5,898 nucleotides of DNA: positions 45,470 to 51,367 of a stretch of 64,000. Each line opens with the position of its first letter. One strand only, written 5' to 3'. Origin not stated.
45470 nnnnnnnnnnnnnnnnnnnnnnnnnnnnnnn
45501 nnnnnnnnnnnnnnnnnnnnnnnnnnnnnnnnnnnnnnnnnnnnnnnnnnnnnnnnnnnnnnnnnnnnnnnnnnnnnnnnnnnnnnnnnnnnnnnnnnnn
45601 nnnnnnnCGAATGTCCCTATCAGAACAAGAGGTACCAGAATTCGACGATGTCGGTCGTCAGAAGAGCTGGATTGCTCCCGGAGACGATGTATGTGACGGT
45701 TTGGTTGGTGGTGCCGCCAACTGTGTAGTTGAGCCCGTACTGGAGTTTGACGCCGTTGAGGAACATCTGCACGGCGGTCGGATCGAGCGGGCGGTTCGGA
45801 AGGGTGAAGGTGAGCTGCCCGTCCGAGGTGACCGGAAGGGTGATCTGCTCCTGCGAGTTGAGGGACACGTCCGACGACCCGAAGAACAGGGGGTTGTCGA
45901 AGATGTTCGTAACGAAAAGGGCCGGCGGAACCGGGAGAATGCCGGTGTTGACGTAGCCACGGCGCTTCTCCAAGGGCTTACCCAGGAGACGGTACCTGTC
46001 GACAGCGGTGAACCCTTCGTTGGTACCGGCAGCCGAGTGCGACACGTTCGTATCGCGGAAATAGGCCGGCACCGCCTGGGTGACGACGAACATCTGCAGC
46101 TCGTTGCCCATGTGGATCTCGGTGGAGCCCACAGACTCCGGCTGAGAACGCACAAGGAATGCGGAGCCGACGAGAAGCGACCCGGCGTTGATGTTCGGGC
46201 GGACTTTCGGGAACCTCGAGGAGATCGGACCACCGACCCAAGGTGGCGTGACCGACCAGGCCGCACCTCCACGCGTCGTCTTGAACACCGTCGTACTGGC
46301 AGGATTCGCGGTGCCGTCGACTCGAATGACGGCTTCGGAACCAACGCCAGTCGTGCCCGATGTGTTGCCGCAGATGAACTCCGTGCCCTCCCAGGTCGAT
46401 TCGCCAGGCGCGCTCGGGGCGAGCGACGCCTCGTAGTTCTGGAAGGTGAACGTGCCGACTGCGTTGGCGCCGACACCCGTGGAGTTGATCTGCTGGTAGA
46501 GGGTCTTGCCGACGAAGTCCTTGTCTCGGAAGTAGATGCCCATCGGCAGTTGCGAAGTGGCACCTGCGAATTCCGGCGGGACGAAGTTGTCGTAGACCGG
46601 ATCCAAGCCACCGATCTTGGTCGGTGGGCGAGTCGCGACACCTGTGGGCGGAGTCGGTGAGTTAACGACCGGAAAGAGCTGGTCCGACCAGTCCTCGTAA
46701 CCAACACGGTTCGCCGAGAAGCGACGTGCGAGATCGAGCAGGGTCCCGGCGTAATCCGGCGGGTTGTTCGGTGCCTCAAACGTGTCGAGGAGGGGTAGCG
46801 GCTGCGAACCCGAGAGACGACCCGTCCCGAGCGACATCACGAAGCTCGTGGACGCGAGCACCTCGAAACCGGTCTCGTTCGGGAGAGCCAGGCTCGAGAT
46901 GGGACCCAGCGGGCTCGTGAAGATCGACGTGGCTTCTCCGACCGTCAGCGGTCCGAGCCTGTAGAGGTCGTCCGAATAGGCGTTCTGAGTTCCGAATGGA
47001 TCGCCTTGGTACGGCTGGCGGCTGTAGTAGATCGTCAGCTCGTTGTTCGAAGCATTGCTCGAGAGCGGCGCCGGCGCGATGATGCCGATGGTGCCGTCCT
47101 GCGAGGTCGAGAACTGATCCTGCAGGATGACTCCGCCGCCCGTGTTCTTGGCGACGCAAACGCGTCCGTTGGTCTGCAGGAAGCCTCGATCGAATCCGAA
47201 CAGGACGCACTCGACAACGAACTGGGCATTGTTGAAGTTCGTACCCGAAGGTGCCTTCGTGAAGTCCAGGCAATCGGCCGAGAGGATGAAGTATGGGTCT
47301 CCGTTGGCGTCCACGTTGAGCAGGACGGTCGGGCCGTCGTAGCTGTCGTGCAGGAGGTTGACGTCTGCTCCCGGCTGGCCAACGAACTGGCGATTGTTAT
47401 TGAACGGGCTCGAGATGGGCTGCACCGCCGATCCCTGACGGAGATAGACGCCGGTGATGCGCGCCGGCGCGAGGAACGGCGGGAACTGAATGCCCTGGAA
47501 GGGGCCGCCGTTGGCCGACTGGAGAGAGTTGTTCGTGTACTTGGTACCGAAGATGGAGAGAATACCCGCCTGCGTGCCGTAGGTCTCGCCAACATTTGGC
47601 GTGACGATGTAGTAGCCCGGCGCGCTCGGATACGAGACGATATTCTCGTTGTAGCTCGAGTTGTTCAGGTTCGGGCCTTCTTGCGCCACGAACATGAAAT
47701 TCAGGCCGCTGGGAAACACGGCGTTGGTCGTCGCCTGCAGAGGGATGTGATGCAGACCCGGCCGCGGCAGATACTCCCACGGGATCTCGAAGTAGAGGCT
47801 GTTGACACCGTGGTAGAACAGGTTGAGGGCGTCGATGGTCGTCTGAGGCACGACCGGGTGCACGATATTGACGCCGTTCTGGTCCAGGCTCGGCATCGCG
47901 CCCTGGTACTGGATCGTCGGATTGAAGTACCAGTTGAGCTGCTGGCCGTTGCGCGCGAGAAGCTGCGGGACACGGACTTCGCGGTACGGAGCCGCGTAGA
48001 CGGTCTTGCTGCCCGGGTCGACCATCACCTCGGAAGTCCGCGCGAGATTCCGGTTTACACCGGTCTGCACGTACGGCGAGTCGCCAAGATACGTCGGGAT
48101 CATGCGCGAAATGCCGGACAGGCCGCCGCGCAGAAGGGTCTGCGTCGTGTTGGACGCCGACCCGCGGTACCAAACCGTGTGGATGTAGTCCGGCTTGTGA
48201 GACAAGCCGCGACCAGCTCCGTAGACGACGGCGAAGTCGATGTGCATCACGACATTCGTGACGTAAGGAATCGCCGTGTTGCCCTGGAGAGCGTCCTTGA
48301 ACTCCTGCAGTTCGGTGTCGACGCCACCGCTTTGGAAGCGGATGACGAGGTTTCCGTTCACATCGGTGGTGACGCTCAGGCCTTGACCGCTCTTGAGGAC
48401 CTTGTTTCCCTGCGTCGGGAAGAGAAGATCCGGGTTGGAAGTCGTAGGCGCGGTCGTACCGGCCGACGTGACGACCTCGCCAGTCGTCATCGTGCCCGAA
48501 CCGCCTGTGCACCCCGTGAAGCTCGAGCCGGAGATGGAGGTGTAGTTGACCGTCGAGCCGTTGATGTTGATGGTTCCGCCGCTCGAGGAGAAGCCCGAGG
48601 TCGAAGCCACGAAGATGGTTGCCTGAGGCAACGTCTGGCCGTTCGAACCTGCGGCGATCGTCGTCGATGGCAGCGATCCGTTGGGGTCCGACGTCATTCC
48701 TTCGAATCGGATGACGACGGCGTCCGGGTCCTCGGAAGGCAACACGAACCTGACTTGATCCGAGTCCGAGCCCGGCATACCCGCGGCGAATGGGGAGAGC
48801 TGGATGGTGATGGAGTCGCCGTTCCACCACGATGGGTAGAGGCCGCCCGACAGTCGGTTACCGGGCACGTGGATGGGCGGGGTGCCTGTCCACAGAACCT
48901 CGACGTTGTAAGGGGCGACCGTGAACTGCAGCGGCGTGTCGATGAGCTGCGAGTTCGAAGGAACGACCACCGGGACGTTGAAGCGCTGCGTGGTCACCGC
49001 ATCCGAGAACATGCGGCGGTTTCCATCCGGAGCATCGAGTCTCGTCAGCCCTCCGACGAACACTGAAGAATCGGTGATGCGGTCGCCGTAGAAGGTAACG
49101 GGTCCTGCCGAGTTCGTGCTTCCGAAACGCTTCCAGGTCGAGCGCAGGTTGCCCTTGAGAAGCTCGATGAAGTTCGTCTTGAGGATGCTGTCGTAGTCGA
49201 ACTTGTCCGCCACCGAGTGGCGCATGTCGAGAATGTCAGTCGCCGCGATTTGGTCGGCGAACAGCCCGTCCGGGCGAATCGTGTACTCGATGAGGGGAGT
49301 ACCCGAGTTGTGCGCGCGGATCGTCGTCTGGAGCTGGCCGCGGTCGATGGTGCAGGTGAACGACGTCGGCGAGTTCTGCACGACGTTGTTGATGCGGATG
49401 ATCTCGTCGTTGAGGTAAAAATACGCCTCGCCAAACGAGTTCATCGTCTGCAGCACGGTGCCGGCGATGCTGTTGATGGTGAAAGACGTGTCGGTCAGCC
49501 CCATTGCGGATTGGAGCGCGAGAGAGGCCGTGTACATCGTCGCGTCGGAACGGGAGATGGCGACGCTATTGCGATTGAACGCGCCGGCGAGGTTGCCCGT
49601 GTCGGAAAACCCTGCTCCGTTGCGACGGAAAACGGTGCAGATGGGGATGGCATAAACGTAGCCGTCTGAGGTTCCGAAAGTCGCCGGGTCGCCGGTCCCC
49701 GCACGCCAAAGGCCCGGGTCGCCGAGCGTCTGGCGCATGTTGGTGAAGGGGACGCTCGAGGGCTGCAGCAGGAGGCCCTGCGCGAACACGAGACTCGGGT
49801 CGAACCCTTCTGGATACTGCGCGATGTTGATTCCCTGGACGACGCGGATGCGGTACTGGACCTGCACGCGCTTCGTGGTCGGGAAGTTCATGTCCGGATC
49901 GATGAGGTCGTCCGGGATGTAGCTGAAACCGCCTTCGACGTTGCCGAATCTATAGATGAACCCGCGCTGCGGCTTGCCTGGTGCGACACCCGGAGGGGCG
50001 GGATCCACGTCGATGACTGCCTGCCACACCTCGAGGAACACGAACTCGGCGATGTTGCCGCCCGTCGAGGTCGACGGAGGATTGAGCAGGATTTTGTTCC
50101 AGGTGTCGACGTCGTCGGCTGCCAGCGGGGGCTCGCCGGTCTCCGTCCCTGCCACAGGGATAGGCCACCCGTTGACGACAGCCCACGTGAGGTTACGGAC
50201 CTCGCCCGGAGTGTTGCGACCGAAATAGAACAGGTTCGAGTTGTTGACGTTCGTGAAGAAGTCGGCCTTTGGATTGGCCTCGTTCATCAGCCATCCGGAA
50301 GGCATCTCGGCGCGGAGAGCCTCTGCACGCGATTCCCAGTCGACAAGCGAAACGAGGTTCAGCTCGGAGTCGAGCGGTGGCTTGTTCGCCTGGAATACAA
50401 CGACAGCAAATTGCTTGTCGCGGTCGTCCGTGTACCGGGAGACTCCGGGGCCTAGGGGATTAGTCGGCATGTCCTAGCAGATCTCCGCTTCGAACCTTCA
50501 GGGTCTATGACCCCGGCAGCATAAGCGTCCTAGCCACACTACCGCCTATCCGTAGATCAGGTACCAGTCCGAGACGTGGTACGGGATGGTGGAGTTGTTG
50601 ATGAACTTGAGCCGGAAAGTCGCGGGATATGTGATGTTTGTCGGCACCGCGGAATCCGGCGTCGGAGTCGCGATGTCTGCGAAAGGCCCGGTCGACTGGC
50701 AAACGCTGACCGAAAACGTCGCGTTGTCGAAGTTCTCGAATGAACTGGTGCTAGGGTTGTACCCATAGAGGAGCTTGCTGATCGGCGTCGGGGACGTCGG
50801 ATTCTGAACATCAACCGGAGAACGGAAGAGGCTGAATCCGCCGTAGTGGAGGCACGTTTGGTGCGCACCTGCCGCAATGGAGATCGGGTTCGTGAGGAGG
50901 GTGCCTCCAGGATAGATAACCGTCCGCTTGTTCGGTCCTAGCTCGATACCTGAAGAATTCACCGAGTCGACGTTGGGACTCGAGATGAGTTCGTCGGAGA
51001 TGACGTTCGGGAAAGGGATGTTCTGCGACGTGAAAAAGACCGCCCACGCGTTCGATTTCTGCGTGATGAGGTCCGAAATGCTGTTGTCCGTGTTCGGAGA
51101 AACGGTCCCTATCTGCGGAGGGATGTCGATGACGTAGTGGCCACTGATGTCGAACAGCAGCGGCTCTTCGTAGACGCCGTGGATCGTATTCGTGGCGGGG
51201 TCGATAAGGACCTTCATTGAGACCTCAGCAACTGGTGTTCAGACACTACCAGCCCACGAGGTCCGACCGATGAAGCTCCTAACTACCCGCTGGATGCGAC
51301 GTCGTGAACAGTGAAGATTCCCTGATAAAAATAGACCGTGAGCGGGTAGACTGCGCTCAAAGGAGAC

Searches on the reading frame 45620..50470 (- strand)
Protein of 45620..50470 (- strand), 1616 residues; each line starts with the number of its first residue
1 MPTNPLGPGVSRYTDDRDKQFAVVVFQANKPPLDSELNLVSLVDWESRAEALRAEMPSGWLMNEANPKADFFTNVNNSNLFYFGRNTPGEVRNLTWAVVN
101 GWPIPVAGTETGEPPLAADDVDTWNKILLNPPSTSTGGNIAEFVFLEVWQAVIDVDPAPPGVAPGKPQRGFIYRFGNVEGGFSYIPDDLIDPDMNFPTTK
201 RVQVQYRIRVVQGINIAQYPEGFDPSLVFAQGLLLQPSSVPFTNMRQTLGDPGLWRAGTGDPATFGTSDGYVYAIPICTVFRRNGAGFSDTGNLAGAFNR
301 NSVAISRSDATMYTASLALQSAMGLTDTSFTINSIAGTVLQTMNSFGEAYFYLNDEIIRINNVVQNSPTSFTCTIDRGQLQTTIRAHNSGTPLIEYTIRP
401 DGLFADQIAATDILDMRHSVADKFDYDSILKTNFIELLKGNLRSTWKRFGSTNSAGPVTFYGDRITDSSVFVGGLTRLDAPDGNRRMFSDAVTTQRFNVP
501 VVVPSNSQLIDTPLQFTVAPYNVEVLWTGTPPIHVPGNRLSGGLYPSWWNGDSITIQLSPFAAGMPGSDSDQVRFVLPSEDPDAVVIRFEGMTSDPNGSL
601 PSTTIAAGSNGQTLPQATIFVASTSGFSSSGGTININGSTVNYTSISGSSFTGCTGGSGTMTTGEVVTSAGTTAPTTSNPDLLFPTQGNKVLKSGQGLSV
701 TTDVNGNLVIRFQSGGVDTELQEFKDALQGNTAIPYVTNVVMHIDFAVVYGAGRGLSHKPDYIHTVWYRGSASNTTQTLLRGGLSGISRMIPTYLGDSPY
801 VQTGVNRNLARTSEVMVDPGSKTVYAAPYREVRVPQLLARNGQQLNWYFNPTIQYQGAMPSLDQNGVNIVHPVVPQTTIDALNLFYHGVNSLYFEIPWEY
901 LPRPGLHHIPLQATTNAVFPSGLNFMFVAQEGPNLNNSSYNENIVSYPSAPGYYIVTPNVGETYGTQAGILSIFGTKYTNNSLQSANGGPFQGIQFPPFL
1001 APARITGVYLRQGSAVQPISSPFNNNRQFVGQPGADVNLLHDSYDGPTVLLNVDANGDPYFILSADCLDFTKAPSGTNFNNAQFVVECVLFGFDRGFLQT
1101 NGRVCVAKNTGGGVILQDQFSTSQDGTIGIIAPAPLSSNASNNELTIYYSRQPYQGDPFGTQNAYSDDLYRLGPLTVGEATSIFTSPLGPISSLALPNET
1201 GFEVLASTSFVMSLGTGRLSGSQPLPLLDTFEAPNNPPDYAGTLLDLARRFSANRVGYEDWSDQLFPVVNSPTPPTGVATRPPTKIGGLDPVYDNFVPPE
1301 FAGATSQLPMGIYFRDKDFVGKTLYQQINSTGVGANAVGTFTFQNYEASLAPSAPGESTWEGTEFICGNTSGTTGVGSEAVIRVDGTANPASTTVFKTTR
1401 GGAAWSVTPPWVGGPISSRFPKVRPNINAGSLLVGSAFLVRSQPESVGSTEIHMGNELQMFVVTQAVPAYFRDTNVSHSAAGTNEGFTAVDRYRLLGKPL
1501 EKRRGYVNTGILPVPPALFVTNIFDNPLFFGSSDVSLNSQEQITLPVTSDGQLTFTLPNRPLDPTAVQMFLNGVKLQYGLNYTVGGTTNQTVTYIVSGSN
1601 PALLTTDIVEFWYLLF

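Call 11: search_protein_families(library=pfam, proteins=[window:45620-50470:-], max_evalue=0.01)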
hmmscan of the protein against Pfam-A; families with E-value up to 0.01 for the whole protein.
window:45620-50470:- (1616 aa): 0 families

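Call 23: search_protein_families(library=phrogs, proteins=[window:45620-50470:-], max_evalue=0.01)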
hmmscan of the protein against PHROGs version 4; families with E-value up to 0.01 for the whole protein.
window:45620-50470:- (1616 aa): 1 family
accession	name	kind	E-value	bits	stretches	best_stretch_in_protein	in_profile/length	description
phrog_1101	-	tail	7.1e-08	31.7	1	309-394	549-629/1405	tail protein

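Call 24: search_dna_similar(query=window:45620-50470:-, collection=phages, mode=protein, max_evalue=0.001, max_rows=25)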
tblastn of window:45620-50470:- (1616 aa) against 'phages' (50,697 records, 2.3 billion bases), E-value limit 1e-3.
Records with a match: 4; places in all: 7; records where one place covers at least 80% of the query: 0.
Best place of each record, by identity: <60% 4.
By first word of the organism name: Bacillus 2; uncultured 1; Tunturiibacter 1.
By host as written in the record: Bacillus megaterium str. ATCC 43725 2; - 1; Tunturiibacter psychrotolerans X4BP1 1.
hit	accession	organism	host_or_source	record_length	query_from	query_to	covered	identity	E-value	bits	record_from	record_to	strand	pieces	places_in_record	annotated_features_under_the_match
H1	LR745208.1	uncultured phage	metagenomic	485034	1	1504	74%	30.6%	2e-60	403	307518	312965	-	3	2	record has no annotation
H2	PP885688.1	Tunturiibacter phage Tunturi_5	Tunturiibacter psychrotolerans X4BP1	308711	8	289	17%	28.4%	4e-12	78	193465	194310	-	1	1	tail fiber protein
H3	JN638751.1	Bacillus phage G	Bacillus megaterium str. ATCC 43725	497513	21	291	17%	23.1%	2e-5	56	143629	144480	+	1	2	211: gp211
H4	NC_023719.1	Bacillus phage G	Bacillus megaterium str. ATCC 43725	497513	21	291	17%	23.1%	2e-5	56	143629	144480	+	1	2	211: gp211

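Call 26: get_annotated_region(hit=H1, flank=15000)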
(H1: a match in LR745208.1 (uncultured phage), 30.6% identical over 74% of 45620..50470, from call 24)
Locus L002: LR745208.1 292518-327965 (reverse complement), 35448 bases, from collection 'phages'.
description: uncultured phage genome assembly, chromosome: 1.
organism: uncultured phage (NCBI taxid 278008)
taxonomy: Viruses; environmental samples
host: -; source: metagenomic; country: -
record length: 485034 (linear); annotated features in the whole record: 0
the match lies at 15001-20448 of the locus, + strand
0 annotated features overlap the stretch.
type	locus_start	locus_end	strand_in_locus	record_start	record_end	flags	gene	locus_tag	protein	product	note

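Call 27: get_annotated_region(hit=H2, flank=15000)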
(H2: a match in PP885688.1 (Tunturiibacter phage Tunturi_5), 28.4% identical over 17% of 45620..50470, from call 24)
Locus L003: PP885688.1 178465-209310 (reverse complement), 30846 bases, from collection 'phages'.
description: Tunturiibacter phage Tunturi_5, complete genome.
organism: Tunturiibacter phage Tunturi_5 (NCBI taxid 3378199)
taxonomy: Viruses; Duplodnaviria; Heunggongvirae; Uroviricota; Caudoviricetes
host: Tunturiibacter psychrotolerans X4BP1; source: soil; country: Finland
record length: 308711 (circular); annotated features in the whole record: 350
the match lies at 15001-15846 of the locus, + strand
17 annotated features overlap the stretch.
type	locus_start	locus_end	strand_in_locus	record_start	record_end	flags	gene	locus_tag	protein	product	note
CDS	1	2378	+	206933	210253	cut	-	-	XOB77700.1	tail length tape measure protein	ORF257; gp257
CDS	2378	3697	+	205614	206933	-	-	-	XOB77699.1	lytic tail protein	ORF256; gp256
CDS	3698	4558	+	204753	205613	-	-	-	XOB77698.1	virion structural protein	ORF255; gp255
CDS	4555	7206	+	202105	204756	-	-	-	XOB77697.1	tail protein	ORF254; gp254; tail protein with lysin activity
CDS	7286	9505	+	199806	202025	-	-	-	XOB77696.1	tail fiber protein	ORF253; gp253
CDS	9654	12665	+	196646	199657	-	-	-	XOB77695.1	virion structural protein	ORF252; gp252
CDS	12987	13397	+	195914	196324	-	-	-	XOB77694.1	lipoprotein precursor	ORF251; gp251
CDS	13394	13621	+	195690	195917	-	-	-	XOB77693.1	hypothetical protein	ORF250; gp250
CDS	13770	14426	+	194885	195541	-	-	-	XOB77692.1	hypothetical protein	ORF249; gp249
CDS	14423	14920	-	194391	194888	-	-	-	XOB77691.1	hypothetical protein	ORF248; gp248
CDS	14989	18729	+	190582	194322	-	-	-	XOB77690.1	tail fiber protein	ORF247; gp247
CDS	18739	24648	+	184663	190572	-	-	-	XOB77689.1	regulator of chromosome condensation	ORF246; gp246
CDS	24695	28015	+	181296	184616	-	-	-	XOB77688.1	regulator of chromosome condensation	ORF245; gp245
CDS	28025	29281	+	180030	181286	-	-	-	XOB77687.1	minor tail protein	ORF244; gp244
CDS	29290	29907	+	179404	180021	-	-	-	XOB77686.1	hypothetical protein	ORF243; gp243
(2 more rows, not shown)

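Call 67: search_solved_structures(query=window:45620-50470:-, max_evalue=0.01)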
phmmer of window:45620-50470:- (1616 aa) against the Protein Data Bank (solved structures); distinct sequences matched with E-value up to 0.01: 0.

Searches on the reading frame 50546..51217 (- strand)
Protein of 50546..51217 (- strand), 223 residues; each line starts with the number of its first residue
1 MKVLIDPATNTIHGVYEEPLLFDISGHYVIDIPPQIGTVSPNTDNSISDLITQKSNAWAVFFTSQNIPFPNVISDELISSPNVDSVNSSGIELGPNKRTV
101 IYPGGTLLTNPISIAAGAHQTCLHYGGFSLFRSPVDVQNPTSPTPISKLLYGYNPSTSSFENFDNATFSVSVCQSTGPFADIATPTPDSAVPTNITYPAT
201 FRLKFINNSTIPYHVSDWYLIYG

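Call 8: search_protein_families(library=pfam, proteins=[window:50546-51217:-], max_evalue=1)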
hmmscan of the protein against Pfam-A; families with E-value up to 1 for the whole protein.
window:50546-51217:- (223 aa): 0 families

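Call 9: search_protein_families(library=phrogs, proteins=[window:50546-51217:-], max_evalue=0.1)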
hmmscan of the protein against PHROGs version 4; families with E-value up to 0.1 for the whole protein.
window:50546-51217:- (223 aa): 0 families

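Call 54: find_homologous_proteins(query=window:50546-51217:-, max_evalue=0.01)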
Query window:50546-51217:- (223 aa): 10 proteins with E <= 0.01 among 136 candidates.
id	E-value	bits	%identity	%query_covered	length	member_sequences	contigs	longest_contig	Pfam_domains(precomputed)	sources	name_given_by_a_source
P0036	2.2e-144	497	100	100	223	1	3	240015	-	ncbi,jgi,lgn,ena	jgi:hypothetical protein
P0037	6.9e-109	381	75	100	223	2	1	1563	-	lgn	-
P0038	3.7e-78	280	59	100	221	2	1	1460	-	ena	-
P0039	1.5e-77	278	61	100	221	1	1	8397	-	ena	-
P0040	2.3e-71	258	55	100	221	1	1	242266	-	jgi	jgi:hypothetical protein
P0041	4.6e-71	257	58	99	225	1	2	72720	-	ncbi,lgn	-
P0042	1.0e-65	239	55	100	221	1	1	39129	-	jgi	jgi:hypothetical protein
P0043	8.5e-44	168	42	100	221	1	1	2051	-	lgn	-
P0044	2.8e-38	150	43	100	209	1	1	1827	-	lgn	-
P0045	2.0e-27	114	39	100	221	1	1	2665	-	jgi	jgi:hypothetical protein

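Call 55: find_encoding_contigs(protein=P0040, flank=10000, max_places=3)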
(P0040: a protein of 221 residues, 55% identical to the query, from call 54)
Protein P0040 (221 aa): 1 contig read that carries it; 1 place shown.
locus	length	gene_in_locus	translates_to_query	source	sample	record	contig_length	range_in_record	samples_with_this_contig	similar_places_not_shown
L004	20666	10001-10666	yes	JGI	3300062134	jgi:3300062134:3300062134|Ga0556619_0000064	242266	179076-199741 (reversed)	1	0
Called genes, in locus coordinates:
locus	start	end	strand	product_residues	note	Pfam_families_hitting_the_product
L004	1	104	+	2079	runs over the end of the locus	-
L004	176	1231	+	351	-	-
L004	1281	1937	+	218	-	-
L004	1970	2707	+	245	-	-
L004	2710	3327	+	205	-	-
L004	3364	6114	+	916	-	-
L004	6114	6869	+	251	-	-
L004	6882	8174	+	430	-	-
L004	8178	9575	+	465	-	-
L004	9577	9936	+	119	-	-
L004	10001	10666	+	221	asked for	-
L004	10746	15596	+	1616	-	-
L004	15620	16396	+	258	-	-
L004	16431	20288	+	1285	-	-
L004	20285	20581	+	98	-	-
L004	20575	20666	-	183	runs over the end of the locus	-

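Call 56: find_encoding_contigs(protein=P0041, flank=10000, max_places=3)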
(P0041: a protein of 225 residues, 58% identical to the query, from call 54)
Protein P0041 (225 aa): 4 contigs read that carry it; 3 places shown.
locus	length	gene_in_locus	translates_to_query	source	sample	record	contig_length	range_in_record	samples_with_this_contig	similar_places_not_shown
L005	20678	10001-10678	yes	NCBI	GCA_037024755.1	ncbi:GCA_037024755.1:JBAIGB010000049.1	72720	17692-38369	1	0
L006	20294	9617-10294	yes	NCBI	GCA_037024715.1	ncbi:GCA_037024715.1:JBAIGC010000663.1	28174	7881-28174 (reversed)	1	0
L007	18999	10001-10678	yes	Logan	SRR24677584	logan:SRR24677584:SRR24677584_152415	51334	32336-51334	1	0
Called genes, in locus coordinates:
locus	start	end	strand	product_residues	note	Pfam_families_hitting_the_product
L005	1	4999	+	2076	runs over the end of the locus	-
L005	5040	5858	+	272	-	-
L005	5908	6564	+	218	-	-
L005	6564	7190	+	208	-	-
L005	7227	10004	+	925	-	-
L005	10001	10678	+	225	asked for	-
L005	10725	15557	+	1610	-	-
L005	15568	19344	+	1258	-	-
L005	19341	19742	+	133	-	-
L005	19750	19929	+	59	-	-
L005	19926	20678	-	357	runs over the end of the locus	-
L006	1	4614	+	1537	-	?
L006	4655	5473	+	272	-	-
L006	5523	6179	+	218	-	-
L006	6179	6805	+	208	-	-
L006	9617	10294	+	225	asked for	-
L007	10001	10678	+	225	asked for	-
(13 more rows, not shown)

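Call 57: find_encoding_contigs(protein=P0042, flank=10000, max_places=3)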
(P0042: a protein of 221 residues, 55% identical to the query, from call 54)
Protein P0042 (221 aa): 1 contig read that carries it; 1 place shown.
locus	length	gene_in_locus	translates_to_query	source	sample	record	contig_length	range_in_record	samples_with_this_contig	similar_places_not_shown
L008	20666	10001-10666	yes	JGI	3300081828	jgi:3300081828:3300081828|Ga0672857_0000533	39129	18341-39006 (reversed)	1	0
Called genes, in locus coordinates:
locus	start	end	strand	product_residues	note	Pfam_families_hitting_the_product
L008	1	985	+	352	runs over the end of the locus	PF16190:E1_FCCH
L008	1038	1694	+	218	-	-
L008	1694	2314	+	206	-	-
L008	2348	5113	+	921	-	-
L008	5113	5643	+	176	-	-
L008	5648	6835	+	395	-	-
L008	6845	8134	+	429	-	-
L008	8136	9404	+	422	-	-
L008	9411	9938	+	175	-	-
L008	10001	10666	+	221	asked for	-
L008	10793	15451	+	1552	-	-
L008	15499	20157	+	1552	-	-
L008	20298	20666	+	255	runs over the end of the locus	-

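Call 58: find_encoding_contigs(protein=P0039, flank=10000, max_places=3)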
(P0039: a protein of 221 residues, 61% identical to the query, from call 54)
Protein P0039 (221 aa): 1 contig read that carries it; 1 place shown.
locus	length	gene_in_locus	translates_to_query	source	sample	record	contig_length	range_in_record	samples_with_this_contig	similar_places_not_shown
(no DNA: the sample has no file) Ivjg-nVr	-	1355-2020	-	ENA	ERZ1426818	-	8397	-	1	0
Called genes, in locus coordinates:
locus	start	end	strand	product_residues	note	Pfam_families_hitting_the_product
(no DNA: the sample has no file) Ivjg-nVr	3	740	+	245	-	?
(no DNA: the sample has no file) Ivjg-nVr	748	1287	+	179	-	-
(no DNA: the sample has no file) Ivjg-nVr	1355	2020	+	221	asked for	-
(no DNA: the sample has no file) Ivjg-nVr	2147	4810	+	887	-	-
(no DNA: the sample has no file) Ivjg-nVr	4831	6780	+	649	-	-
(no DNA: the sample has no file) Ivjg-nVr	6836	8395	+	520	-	?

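Call 87: search_protein_families(library=pfam, proteins=[L004:6114-6869:+, L008:5113-5643:+, L004:9577-9936:+, L008:9411-9938:+, L004:6882-8174:+, L004:8178-9575:+, L008:5648-6835:+, L008:6845-8134:+, L008:8136-9404:+], max_evalue=0.1)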
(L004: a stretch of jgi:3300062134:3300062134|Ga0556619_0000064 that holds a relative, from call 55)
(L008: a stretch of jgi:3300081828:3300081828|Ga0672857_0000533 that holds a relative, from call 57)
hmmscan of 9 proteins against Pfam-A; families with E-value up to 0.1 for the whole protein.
L004:6114-6869:+ (251 aa): 0 families

L008:5113-5643:+ (176 aa): 0 families

L004:9577-9936:+ (119 aa): 0 families

L008:9411-9938:+ (175 aa): 1 family
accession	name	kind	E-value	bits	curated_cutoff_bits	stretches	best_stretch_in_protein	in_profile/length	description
PF16190.11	E1_FCCH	-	0.0024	18.4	29.5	1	11-59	2-52/70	Ubiquitin-activating enzyme E1 FCCH domain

L004:6882-8174:+ (430 aa): 0 families

L004:8178-9575:+ (465 aa): 0 families

L008:5648-6835:+ (395 aa): 1 family
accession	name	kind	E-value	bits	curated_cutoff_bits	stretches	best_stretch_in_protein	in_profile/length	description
PF16190.11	E1_FCCH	-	4.6e-05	23.8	29.5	1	143-205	3-67/70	Ubiquitin-activating enzyme E1 FCCH domain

L008:6845-8134:+ (429 aa): 0 families

L008:8136-9404:+ (422 aa): 0 families

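Call 93: search_protein_families(library=ncbifam, proteins=[window:50546-51217:-], max_evalue=0.1)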
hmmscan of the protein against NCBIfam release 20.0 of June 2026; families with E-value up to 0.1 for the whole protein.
window:50546-51217:- (223 aa): 0 families

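Call 94: search_protein_families(library=padloc, proteins=[window:50546-51217:-], max_evalue=0.1)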
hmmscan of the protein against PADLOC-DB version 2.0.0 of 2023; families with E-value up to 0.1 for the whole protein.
window:50546-51217:- (223 aa): 0 families
